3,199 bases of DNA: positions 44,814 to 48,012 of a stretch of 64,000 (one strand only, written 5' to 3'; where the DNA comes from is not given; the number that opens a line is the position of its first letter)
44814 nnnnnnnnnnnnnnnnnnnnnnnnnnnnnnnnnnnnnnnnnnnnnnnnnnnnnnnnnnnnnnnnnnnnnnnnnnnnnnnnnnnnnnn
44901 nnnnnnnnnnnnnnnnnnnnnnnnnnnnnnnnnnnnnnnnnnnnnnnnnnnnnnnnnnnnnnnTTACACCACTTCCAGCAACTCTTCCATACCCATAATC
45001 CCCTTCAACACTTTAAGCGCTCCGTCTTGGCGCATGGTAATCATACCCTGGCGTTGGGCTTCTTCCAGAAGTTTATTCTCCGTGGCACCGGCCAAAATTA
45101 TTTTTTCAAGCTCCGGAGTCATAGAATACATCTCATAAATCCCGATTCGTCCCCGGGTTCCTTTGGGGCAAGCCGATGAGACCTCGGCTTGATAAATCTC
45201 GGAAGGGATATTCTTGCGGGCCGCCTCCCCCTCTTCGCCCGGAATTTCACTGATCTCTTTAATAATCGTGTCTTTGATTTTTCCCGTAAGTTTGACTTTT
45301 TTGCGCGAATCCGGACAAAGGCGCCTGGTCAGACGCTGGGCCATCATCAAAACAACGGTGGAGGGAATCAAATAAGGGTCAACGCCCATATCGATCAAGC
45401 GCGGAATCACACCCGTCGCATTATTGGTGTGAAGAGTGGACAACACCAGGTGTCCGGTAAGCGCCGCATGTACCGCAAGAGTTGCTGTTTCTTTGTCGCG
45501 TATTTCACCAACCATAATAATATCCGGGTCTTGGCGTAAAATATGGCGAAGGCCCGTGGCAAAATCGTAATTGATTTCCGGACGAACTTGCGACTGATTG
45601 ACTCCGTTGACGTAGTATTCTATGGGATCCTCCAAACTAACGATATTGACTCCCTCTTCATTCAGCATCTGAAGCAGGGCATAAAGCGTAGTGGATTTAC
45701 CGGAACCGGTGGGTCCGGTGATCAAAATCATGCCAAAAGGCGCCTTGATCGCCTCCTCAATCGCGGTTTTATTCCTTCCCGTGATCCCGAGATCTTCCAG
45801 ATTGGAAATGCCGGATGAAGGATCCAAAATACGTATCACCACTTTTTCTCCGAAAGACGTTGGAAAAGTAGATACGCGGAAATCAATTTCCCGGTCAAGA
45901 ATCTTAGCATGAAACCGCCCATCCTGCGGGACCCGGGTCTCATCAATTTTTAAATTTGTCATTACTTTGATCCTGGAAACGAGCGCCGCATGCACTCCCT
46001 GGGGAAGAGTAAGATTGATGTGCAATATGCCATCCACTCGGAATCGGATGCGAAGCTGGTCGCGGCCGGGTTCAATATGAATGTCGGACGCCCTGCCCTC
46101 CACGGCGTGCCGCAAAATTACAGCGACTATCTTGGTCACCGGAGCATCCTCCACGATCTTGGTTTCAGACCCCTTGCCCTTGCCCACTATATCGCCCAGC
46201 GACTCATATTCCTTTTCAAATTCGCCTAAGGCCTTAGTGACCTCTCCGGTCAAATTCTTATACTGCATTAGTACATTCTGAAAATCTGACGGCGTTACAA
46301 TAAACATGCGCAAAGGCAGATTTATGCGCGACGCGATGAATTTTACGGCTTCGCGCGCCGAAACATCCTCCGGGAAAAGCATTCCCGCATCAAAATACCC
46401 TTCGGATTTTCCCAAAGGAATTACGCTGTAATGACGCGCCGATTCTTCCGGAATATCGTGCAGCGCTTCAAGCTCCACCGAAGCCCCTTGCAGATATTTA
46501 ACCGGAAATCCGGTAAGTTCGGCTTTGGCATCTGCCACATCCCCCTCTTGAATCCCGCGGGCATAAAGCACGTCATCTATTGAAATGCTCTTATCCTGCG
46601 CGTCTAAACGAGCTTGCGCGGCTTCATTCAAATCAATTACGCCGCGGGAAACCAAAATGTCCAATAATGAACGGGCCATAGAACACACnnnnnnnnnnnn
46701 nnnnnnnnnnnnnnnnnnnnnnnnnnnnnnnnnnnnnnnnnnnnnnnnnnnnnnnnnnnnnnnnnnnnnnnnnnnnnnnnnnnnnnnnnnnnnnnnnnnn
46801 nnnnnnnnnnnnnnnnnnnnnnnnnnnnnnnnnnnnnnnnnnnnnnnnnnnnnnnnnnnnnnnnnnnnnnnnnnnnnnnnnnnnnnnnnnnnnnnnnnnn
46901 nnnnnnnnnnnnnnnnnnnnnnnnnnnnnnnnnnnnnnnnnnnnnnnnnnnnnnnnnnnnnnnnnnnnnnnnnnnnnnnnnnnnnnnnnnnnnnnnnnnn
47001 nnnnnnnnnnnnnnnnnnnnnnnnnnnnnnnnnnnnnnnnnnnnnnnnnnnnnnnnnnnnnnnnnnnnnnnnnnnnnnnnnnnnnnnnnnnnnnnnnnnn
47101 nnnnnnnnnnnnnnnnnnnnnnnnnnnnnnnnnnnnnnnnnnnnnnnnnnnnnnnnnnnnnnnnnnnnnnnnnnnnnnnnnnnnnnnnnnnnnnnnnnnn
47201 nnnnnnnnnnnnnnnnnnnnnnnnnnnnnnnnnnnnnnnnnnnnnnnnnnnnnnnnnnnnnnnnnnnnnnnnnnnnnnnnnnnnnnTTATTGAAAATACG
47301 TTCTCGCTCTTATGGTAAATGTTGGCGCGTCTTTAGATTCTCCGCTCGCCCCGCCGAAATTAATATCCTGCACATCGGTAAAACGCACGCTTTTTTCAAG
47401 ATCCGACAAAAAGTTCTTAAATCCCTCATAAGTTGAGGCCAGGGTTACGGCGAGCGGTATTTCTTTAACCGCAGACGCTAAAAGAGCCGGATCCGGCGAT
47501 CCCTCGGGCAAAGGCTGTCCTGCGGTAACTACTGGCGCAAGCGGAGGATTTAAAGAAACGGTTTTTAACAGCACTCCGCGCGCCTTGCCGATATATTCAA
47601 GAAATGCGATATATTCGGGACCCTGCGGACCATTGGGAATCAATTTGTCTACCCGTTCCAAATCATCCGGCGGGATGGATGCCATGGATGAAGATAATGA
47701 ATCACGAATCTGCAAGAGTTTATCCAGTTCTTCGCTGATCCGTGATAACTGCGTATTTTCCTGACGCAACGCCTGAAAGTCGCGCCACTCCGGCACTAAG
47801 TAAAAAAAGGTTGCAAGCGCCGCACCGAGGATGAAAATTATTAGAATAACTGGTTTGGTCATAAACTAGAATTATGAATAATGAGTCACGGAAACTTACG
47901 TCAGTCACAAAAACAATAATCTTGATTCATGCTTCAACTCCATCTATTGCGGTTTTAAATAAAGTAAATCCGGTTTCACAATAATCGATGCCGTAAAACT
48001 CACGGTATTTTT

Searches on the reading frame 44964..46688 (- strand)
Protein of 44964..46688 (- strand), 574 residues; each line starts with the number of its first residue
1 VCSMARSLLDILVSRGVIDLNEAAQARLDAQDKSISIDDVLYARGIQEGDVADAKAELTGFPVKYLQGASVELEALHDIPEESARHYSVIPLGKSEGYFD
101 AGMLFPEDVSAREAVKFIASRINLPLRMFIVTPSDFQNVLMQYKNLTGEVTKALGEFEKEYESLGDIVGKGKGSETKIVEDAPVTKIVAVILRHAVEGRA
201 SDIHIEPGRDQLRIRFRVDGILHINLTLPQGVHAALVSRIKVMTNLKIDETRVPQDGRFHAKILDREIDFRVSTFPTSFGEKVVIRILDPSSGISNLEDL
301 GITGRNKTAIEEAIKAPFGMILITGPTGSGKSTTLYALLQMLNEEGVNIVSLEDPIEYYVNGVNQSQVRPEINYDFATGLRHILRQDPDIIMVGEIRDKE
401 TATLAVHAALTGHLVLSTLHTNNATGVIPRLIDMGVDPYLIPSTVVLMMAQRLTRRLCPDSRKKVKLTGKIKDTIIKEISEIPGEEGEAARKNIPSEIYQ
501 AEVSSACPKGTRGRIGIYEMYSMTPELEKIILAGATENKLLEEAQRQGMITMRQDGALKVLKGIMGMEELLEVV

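Call 21: search_protein_families(library=pfam, proteins=[window:44964-46688:-], max_evalue=0.01)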
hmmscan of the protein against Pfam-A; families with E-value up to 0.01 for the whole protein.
window:44964-46688:- (574 aa): 17 families
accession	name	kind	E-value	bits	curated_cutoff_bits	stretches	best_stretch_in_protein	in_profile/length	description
PF00437.27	T2SSE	-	4.2e-126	421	24.9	1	180-571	4-369/370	Type II/IV secretion system protein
PF05157.20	MshEN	-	3.1e-07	30.7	23.1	1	70-144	12-84/90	MshEN domain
PF13476.12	AAA_23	-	6e-05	24.2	27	1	317-345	18-46/201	AAA domain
PF13555.12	AAA_29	-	6e-05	23.2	27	1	319-342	23-46/61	P-loop containing region of AAA domain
PF13401.12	AAA_22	-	0.00012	22.9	27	1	319-355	6-38/130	AAA domain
PF13604.12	AAA_30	-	0.00019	21.7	27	1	307-351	7-51/191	AAA domain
PF20720.3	nSTAND3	-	0.00019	21.6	27.2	1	319-357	18-56/155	Novel STAND NTPase 3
PF13191.12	AAA_16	-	0.00049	21.1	32.6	1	317-358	24-63/167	AAA ATPase domain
PF13173.12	AAA_14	-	0.00078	19.9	27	1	320-360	4-45/129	AAA domain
PF03266.21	NTPase_1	-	0.0014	19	23.9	1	321-349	2-30/168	NTPase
PF25199.1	nSTAND_NTPase5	-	0.0016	18.7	34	1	317-356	40-80/145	Novel STAND NTPase 5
PF00005.33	ABC_tran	-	0.0037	18.3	25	1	320-350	13-43/137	ABC transporter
PF01580.24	FtsK_SpoIIIE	-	0.004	17.1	24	0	303-340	25-61/221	FtsK/SpoIIIE family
PF13238.12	AAA_18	-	0.0049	17.7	29.4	1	321-354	1-33/128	AAA domain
PF13086.12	AAA_11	-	0.0072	16.6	27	0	307-344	7-43/257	AAA domain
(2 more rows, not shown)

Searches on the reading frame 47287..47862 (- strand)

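Call 21: search_protein_families(library=pfam, proteins=[window:47287-47862:-], max_evalue=0.01)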
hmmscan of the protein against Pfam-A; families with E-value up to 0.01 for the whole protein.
window:47287-47862:- (191 aa): 2 families
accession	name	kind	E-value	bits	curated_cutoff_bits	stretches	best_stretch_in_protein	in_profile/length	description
PF04350.18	PilO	-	9.7e-05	23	22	1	129-189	81-141/145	Pilus assembly protein, PilO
PF06305.16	LapA_dom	-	0.00041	20.6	28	1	5-46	22-63/64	Lipopolysaccharide assembly protein A domain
